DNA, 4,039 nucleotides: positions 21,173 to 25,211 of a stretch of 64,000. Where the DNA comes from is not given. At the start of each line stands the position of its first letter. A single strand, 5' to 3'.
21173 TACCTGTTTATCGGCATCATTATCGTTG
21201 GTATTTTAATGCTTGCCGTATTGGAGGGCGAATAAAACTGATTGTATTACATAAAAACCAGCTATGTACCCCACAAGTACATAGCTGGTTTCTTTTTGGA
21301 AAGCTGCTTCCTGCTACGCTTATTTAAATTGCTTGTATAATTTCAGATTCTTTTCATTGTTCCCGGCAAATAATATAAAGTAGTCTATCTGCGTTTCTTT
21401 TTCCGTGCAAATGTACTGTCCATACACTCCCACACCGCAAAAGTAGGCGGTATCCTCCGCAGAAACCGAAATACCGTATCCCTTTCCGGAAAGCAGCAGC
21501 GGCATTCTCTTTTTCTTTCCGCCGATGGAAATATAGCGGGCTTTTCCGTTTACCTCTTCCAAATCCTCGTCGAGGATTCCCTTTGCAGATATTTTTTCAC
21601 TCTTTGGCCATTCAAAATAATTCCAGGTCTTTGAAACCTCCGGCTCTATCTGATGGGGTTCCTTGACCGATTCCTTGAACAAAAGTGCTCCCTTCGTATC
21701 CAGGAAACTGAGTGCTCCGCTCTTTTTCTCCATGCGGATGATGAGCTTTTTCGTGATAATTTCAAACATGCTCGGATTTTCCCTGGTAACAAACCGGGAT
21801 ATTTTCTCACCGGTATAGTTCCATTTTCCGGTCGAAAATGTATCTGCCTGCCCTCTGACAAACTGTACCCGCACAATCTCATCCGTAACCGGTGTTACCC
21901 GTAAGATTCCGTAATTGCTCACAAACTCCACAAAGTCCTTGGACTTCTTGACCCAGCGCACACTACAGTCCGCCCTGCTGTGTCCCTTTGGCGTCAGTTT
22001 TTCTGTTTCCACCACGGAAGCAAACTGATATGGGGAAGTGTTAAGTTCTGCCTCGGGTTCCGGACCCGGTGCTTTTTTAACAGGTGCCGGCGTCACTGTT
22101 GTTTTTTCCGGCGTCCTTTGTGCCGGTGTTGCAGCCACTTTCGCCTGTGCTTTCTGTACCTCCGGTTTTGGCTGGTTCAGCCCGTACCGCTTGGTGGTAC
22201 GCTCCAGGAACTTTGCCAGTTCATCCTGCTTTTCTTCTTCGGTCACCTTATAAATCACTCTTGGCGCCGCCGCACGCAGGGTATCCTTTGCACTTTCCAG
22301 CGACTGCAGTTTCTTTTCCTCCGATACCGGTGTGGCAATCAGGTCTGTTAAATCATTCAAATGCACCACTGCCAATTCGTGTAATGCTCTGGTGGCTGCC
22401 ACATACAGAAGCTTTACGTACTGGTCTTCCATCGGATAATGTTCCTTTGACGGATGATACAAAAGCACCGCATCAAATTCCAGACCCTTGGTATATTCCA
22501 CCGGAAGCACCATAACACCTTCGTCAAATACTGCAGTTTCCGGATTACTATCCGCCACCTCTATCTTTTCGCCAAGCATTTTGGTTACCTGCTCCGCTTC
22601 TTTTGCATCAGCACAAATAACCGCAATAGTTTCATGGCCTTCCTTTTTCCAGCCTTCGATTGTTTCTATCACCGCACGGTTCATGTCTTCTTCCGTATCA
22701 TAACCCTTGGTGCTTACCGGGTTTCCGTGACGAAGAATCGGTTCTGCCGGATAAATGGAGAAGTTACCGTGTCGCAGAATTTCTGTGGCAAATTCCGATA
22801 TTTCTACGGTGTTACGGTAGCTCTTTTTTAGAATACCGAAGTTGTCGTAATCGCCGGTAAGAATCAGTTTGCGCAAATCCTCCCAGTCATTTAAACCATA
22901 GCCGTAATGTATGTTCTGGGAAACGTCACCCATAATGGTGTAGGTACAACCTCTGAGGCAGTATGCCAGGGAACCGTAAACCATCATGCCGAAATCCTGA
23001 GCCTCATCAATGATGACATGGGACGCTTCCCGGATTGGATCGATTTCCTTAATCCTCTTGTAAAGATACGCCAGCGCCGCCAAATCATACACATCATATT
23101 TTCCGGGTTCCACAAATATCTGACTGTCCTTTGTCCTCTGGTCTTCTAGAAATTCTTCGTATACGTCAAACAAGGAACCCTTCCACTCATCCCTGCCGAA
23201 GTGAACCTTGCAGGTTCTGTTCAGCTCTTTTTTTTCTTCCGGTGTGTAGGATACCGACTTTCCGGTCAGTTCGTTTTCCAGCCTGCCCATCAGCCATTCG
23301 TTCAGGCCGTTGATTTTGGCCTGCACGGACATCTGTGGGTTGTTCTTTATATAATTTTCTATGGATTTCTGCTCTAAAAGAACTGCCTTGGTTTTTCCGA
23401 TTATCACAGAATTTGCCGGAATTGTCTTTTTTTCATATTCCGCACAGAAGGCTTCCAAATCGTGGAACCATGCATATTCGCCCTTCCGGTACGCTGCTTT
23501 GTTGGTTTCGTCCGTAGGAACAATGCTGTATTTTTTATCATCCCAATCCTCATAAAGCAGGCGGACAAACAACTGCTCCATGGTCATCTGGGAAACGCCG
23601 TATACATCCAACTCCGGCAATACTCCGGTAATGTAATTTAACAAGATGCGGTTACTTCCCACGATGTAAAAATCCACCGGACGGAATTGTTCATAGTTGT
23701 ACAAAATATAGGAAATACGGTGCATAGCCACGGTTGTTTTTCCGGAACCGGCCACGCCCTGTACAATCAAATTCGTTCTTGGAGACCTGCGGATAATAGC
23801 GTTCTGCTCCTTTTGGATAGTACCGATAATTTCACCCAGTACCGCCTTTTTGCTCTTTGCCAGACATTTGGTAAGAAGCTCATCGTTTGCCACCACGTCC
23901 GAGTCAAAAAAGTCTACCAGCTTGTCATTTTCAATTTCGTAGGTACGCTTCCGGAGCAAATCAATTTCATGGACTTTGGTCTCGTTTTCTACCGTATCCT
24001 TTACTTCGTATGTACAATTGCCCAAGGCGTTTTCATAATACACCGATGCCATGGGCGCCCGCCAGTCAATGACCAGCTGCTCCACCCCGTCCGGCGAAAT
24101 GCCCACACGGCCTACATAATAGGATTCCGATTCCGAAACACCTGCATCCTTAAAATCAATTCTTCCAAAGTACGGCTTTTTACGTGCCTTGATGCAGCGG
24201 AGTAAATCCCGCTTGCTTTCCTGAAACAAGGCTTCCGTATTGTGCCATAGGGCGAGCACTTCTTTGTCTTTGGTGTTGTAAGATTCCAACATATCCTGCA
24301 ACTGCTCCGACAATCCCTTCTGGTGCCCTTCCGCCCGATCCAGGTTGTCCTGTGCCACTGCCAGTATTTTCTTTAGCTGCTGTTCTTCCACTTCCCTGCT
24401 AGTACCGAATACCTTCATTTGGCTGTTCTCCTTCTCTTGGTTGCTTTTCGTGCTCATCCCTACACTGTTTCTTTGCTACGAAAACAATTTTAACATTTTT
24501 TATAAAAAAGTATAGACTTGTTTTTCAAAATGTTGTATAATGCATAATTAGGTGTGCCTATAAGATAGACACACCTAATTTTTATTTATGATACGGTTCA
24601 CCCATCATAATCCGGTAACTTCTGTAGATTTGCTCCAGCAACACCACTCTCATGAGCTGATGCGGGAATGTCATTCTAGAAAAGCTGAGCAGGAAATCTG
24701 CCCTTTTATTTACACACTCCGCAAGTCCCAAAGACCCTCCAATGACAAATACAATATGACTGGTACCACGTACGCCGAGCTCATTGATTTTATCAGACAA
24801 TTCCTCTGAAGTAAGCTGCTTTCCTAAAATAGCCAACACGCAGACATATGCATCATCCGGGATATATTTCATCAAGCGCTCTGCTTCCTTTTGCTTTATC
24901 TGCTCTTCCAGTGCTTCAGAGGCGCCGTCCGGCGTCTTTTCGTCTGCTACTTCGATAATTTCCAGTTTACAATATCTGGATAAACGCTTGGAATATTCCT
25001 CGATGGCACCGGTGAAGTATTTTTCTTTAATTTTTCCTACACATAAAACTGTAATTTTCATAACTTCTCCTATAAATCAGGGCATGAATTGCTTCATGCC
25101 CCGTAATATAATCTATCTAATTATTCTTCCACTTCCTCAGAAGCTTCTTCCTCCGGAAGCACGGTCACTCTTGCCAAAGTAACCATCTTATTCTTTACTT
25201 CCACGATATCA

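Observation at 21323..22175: HelD helicase carrying a C-terminal GH31-N-terminal-like beta-sandwich without the catalytic barrel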

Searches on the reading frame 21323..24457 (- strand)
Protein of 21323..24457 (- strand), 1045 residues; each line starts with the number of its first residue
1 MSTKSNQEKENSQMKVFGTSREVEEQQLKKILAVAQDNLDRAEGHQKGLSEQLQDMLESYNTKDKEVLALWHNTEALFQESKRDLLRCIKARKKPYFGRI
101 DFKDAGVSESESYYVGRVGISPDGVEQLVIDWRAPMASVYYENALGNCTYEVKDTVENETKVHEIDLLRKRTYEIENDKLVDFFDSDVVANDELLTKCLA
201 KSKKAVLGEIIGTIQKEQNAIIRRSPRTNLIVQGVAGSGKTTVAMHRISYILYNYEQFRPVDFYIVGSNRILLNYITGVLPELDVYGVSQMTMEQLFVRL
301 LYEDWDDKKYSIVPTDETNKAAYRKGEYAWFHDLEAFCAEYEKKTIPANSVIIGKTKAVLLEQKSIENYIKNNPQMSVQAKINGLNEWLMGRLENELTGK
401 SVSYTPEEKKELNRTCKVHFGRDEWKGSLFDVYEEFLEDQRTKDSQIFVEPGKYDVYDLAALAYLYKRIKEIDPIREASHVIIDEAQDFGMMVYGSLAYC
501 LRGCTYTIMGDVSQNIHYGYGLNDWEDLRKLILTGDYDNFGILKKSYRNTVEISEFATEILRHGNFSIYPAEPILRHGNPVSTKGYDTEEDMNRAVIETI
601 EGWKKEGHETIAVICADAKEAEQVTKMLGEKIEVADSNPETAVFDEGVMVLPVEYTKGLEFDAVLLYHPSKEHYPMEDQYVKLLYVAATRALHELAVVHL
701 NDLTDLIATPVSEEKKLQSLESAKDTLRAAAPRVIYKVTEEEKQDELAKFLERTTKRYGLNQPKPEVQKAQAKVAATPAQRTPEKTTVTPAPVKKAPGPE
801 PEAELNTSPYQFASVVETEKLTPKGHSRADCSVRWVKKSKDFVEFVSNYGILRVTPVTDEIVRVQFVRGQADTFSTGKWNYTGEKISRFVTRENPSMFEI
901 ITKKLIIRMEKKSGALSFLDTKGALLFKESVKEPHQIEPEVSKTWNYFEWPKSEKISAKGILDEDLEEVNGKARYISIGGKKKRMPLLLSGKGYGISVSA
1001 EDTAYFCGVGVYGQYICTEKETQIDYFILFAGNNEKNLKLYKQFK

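Call 6: search_protein_families(library=pfam, proteins=[window:21323-24457:-], max_evalue=1)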
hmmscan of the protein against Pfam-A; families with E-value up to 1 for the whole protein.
window:21323-24457:- (1045 aa): 10 families
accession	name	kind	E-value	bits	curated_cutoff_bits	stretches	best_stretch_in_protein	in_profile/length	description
PF13361.12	UvrD_C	-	3.8e-09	36.9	25.6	2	643-698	282-346/350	UvrD-like helicase C-terminal domain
PF13538.12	UvrD_C_2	-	5e-09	36.3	27.4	1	649-698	3-52/52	UvrD-like helicase C-terminal domain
PF13245.12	AAA_19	-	6.3e-07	30.1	25.1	1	218-519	2-133/134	AAA domain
PF01443.25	Viral_helicase1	-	3.7e-05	24.1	21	2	231-249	2-20/228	Viral superfamily 1 RNA helicase core domain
PF00580.27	UvrD-helicase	-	0.00023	21.4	23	1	215-516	2-252/271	UvrD/REP helicase N-terminal domain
PF00270.35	DEAD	-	0.0042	17.3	26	1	221-251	7-38/167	DEAD/DEAH box helicase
PF13604.12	AAA_30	-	0.03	14.5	27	1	215-243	3-34/191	AAA domain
PF25199.1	nSTAND_NTPase5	-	0.049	13.9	34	1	202-246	16-60/145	Novel STAND NTPase 5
PF09848.15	SLFN-g3_helicase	-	0.051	13.3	24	1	229-253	3-26/354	Schlafen group 3, DNA/RNA helicase domain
PF13173.12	AAA_14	-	0.18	12.2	27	0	229-254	4-28/129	AAA domain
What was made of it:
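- On HelD (RNA polymerase recycling motor), class I: Pfam UvrD_C and AAA_19 also hit (call 6).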

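Call 7: search_protein_families(library=ncbifam, proteins=[window:21323-24457:-], max_evalue=1)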
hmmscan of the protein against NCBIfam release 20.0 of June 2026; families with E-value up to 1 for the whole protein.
window:21323-24457:- (1045 aa): 14 families
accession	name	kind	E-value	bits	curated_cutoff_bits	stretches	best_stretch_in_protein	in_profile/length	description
NF041464.1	HelD_BACSU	equivalog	5.4e-102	342.1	419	2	70-396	74-406/779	RNA polymerase recycling motor HelD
NF041258.1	motor_HelR_2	exception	3.9e-38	131.1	1100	3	91-339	61-286/713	RNA polymerase recycling motor ATPase HelR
NF041254.1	motor_HelR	exception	1.3e-34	119.6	750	2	108-297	88-272/706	RNA polymerase recycling motor ATPase HelR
NF041465.1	HelD_MYCSM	equivalog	1e-32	113.1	1051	3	91-298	66-261/719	RNA polymerase recycling motor HelD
NF008743.0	PRK11773.1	equivalog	2.3e-07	29.6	965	2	213-260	9-54/720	DNA helicase II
TIGR01075.1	uvrD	equivalog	2.8e-07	29.2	1144.45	2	479-612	210-346/715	DNA helicase II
TIGR01073.1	pcrA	equivalog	1.2e-06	27.2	911.2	2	213-254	4-44/725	DNA helicase PcrA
NF053713.1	helicas_STM2767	equivalog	0.00024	19.6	550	1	221-258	183-220/665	STM2767 family DEAD/DEAH box helicase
NF008276.0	PRK11054.1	equivalog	0.0051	15.3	543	1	218-254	201-236/684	DNA helicase IV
NF005848.0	PRK07764.2-4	equivalog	0.024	13.2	1259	1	730-863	361-490/827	DNA polymerase III subunit gamma and tau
NF004066.1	PRK05580.1-3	equivalog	0.13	10.5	813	1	214-253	256-297/788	primosomal protein N'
TIGR02784.1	addA_alphas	equivalog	0.14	10.4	860.75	1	676-779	846-937/1138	double-strand break repair helicase AddA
NF004067.0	PRK05580.1-4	equivalog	0.38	9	763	1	189-257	183-252/737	primosomal protein N'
NF033847.1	MCP_Sipho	equivalog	0.69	9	75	0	690-819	6-134/549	major capsid protein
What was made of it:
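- On HelD (RNA polymerase recycling motor), class I: The region is covered by the HelD_BACSU profile from position 74 onward (call 7). The score is 342.1 bits (call 7).
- HelD identity: NCBIfam HelD_BACSU E 5e-102 (call 7). The HelD_BACSU score of 342 bits is below NCBI's equivalog cut-off of 419 (call 7).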

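Call 77: predict_structure(alignment_id=A3)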
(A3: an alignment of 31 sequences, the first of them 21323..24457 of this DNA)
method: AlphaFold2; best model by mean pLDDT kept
length: 1045 residues; sequences in the alignment: 31
mean_pLDDT: 57.8   pTM: 0.36
mean pLDDT of the five models: 57.8, 56.4, 52.0, 49.3, 46.9
residues with pLDDT >= 90: 0; 70-90: 411; 50-70: 211; < 50: 423
segments of 3 or more residues with pLDDT < 50: 1-17, 141-164, 186-263, 265-290, 474-480, 484-489, 503-579, 640-643, 675-681, 687-692, 707-738, 759-830, 933-947, 959-983, 1001-1020
pLDDT, mean of each block of 10 residues (from residue 1): 33 40 83 87 86 78 72 79 81 79 59 75 73 56 45 40 54 77 53 29 25 28 28 28 35 40 45 41 38 70 79 71 68 83 82 75 85 79 84 72 71 79 61 88 80 84 84 49 47 64 44 27 30 28 21 40 32 35 74 85 78 79 83 68 62 61 75 51 48 67 50 34 33 39 68 58 33 25 26 27 26 26 31 71 76 82 73 60 67 83 86 77 74 47 43 51 40 32 57 65 35 33 70 76 68
secondary structure, 60 per line:
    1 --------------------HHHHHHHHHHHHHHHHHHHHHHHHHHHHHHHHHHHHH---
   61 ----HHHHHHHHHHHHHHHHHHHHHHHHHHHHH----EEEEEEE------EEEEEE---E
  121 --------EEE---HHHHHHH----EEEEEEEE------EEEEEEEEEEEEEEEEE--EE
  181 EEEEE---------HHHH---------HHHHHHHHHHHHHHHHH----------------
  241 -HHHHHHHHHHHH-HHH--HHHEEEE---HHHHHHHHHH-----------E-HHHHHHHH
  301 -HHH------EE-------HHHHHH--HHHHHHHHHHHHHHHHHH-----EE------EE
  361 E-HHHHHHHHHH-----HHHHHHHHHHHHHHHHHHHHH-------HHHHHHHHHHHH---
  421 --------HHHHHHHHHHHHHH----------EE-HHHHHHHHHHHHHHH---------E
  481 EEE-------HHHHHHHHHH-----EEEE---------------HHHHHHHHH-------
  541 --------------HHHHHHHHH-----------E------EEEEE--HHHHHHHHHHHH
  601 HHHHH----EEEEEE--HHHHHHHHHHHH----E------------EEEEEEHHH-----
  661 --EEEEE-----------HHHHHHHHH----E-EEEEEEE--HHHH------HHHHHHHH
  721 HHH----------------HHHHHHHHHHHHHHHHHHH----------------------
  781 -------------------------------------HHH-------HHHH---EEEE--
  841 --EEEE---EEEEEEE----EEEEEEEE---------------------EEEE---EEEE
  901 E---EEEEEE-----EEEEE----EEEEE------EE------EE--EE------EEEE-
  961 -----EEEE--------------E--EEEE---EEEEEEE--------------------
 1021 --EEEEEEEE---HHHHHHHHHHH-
elements in order (helices of 4 or more, strands of 3 or more residues): H21-57 H65-93 E98-104 E111-116 E129-131 H135-141 E146-153 E160-176 E179-185 H195-198 H208-224 H242-253 E263-266 H270-279 H293-300 H320-325 H328-345 E359-361 H363-372 H378-398 H406-417 H429-442 H456-470 E480-483 H491-500 E506-509 H525-533 H555-563 E582-586 H589-605 E610-615 H618-629 E647-652 E663-667 H679-687 E694-700 H703-706 H713-723 H740-758 H828-831 E835-838 E843-846 E850-856 E861-868 E890-893 E897-901 E905-910 E916-920 E925-929 E956-959 E966-969 E987-990 E994-1000 E1023-1030 H1034-1044
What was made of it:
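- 24179..24397 (-): N-terminal antiparallel coiled coil (residues 21-93), corresponding to HelD's secondary-channel arm. call 77 (helices 21-57 and 65-93, pLDDT about 80-87); call 7 (aligned to NCBIfam HelD_BACSU)
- On HelD (RNA polymerase recycling motor), class I: The AF2 model has helices at 21-57 and 65-93 with pLDDT about 80-87 (call 77).
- Checked: (iii) The linker is ~85 aa (720-805) and is not uniform: it holds a conserved helix at 740-758 and then a Pro/Ala/Lys/Thr-rich stretch with no predicted structure at 759-805 (call 77).
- An N-terminal coiled coil is predicted (call 77). The full-length model is poor (pLDDT 57.8, pTM 0.36, call 77), so nothing can be said about docking of the C-domain onto the core. 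The full-length model gives no confident packing (call 77).
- Tried and rejected: Its confidence is too low (pLDDT 57.8, pTM 0.36, call 77) and coordinates are not exposed, so I drew no inference about packing.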

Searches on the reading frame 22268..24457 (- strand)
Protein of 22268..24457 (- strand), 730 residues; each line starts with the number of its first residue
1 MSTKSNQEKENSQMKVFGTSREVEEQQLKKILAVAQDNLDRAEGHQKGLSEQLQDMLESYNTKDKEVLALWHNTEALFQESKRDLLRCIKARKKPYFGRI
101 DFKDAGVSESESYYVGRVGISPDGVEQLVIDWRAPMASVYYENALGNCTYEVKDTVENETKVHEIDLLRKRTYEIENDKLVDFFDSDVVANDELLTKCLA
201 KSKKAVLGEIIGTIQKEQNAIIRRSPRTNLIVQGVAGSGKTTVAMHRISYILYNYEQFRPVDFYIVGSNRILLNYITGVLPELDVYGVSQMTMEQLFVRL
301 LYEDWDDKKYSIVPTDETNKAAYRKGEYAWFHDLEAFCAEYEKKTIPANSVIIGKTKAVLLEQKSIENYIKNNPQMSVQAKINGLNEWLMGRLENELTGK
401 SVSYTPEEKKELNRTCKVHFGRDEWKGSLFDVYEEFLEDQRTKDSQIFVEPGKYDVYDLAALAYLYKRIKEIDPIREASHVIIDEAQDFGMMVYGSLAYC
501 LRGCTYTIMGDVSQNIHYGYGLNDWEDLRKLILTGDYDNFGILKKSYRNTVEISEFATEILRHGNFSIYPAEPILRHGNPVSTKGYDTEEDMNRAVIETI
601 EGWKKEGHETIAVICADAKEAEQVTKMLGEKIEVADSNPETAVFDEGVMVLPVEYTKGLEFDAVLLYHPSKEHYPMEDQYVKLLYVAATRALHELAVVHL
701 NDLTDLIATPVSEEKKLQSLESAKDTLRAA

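Call 43: find_homologous_proteins(query=window:22268-24457:-, max_evalue=1e-50)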
Query window:22268-24457:- (730 aa): 7179 proteins with E <= 1e-50 among 8000 candidates; the best 120 are listed.
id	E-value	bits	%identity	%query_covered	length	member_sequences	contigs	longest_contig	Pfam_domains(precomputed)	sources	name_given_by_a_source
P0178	0.0e+0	1626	100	98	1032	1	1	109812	PF13538.13,PF13361.13,PF13245.13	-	-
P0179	0.0e+0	1555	95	98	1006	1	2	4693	PF13538.13,PF01443.25,PF13361.13,PF13245.13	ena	-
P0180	0.0e+0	1534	94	98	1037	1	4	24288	PF13538.13,PF13361.13,PF13245.13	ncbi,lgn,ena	-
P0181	0.0e+0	1515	93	98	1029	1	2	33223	PF13538.13,PF13361.13,PF13245.13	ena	-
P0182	0.0e+0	1513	93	98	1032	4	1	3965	PF13538.13,PF13361.13,PF13245.13,PF00580.28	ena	-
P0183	0.0e+0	1483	91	98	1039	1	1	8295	PF13538.13,PF01443.25,PF13361.13,PF13245.13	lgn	-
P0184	0.0e+0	1478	91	98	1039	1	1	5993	PF13538.13,PF01443.25,PF13361.13,PF13245.13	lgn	-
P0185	0.0e+0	1478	91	98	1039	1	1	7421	PF13538.13,PF13361.13,PF13245.13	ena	-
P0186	0.0e+0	1477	91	98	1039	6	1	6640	PF13538.13,PF01443.25,PF13361.13,PF13245.13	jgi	-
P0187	0.0e+0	1477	90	98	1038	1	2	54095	PF13538.13,PF01443.25,PF13361.13,PF13245.13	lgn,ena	-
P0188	0.0e+0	1476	90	98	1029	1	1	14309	PF13538.13,PF01443.25,PF13361.13,PF13245.13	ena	-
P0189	0.0e+0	1476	91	98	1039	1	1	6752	PF13538.13,PF13361.13,PF13245.13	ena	-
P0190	0.0e+0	1465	90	98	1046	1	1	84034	PF13538.13,PF13361.13,PF13245.13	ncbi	-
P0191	0.0e+0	1462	90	98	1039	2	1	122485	PF13538.13,PF01443.25,PF13361.13,PF13245.13,PF00580.28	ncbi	-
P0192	0.0e+0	1459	90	98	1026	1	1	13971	PF13538.13,PF01443.25,PF13361.13,PF13245.13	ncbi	-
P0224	0.0e+0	1374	84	98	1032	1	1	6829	PF13538.13,PF01443.25,PF13361.13,PF13245.13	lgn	-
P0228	0.0e+0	1369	84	98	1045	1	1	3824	PF13538.13,PF01443.25,PF13245.13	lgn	-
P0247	0.0e+0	1349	83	98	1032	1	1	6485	PF13538.13,PF01443.25,PF13361.13,PF13245.13,PF00580.28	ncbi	-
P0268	0.0e+0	1329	82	98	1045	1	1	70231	PF13538.13,PF13361.13,PF13245.13,PF00580.28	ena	-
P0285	0.0e+0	1156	71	98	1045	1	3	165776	PF13538.13,PF01443.25,PF13361.13,PF13245.13,PF00580.28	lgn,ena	-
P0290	0.0e+0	1131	70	98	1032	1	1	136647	PF13538.13,PF13361.13,PF13802.13,PF13245.13,PF00580.28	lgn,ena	-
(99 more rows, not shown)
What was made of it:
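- On Pfam PF13802 (Gal_mutarotas_2) domain family: One relative has PF13802 precomputed (P0290, call 43).
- All 120 nearest HelD homologs are about 1000-1100 aa (call 43).
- Tried and rejected: The 120 listed homologs (at least 69% core identity) all carry it (call 43).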

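Call 78: search_solved_structures(query=window:22268-24457:-, max_evalue=0.00001, show_alignments=1)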
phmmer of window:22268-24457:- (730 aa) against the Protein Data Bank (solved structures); distinct sequences matched with E-value up to 0.00001: 6.
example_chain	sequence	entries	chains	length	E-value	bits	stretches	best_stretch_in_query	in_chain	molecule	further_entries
6wvk_H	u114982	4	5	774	4.9e-71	243.3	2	76-436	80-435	DNA helicase IV | DNA helicase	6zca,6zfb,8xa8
6yxu_H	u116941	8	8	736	9.3e-26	93.6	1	82-287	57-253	RNA polymerase-associated transcription factor HelD | Helicase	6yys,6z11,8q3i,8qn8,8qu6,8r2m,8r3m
6vsx_A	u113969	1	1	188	8.9e-23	83.7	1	547-707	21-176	DNA helicase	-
3dmn_A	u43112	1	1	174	8.9e-15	57.3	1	545-709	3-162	Putative DNA helicase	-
3lfu_A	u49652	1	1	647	3.9e-06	28.8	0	218-261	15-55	DNA helicase II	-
2is1_A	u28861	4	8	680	4.8e-06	28.4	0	218-261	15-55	DNA helicase II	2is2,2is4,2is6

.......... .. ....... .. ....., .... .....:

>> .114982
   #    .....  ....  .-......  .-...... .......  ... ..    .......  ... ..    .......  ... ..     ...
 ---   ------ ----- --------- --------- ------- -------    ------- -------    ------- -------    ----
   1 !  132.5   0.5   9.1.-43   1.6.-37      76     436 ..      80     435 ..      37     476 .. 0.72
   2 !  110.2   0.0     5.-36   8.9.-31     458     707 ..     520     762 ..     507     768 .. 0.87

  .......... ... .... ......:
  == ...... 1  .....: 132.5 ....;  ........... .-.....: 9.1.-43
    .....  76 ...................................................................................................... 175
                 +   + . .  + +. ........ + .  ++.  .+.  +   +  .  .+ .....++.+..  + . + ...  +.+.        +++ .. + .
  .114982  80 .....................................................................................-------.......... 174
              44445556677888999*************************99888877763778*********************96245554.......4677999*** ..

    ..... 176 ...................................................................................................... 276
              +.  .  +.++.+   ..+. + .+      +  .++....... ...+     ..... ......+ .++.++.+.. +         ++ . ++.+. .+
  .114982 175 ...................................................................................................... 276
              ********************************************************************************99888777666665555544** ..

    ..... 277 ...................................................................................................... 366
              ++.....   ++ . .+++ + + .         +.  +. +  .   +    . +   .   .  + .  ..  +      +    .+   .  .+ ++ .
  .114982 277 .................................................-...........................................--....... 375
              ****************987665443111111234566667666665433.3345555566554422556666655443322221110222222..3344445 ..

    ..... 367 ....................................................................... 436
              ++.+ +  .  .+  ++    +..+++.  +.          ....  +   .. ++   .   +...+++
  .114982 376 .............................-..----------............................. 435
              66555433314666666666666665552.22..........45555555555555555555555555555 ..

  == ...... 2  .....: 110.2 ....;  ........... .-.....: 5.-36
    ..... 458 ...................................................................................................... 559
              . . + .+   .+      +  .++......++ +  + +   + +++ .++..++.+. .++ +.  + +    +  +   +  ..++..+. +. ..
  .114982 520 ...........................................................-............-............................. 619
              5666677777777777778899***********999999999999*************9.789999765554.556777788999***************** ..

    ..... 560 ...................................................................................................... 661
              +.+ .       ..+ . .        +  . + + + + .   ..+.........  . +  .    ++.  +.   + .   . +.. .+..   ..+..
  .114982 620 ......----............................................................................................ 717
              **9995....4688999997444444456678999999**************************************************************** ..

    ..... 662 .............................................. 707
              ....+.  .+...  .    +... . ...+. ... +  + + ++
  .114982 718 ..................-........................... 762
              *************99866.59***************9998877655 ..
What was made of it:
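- Closest known: HelD 'minor families' with a DUF4968 / GH31_N C-terminal extension. Different: My scores put it much closer to class I: 342 against 113 bits for HelD_BACSU versus HelD_MYCSM, and PDB E 5e-71 against 9e-26 (calls 7, 78).
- Checked: Residues ~14-719 are HelD (calls 7, 78).
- On HelD (RNA polymerase recycling motor), class I: PDB 6WVK at E 4.9e-71 against 6YXU at 9.3e-26 (call 78).
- B. subtilis HelD 6WVK E 4.9e-71, against class-II 6YXU at 9e-26 (call 78).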

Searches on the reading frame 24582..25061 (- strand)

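Call 54: search_protein_families(library=pfam, proteins=[window:24582-25061:-], max_evalue=0.00001)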
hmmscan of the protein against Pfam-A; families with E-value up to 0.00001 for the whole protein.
window:24582-25061:- (159 aa): 1 family
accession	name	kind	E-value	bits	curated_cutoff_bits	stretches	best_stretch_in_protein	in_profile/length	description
PF02590.22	SPOUT_MTase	-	9.3e-60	201.5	27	1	1-158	1-154/154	Predicted SPOUT methyltransferase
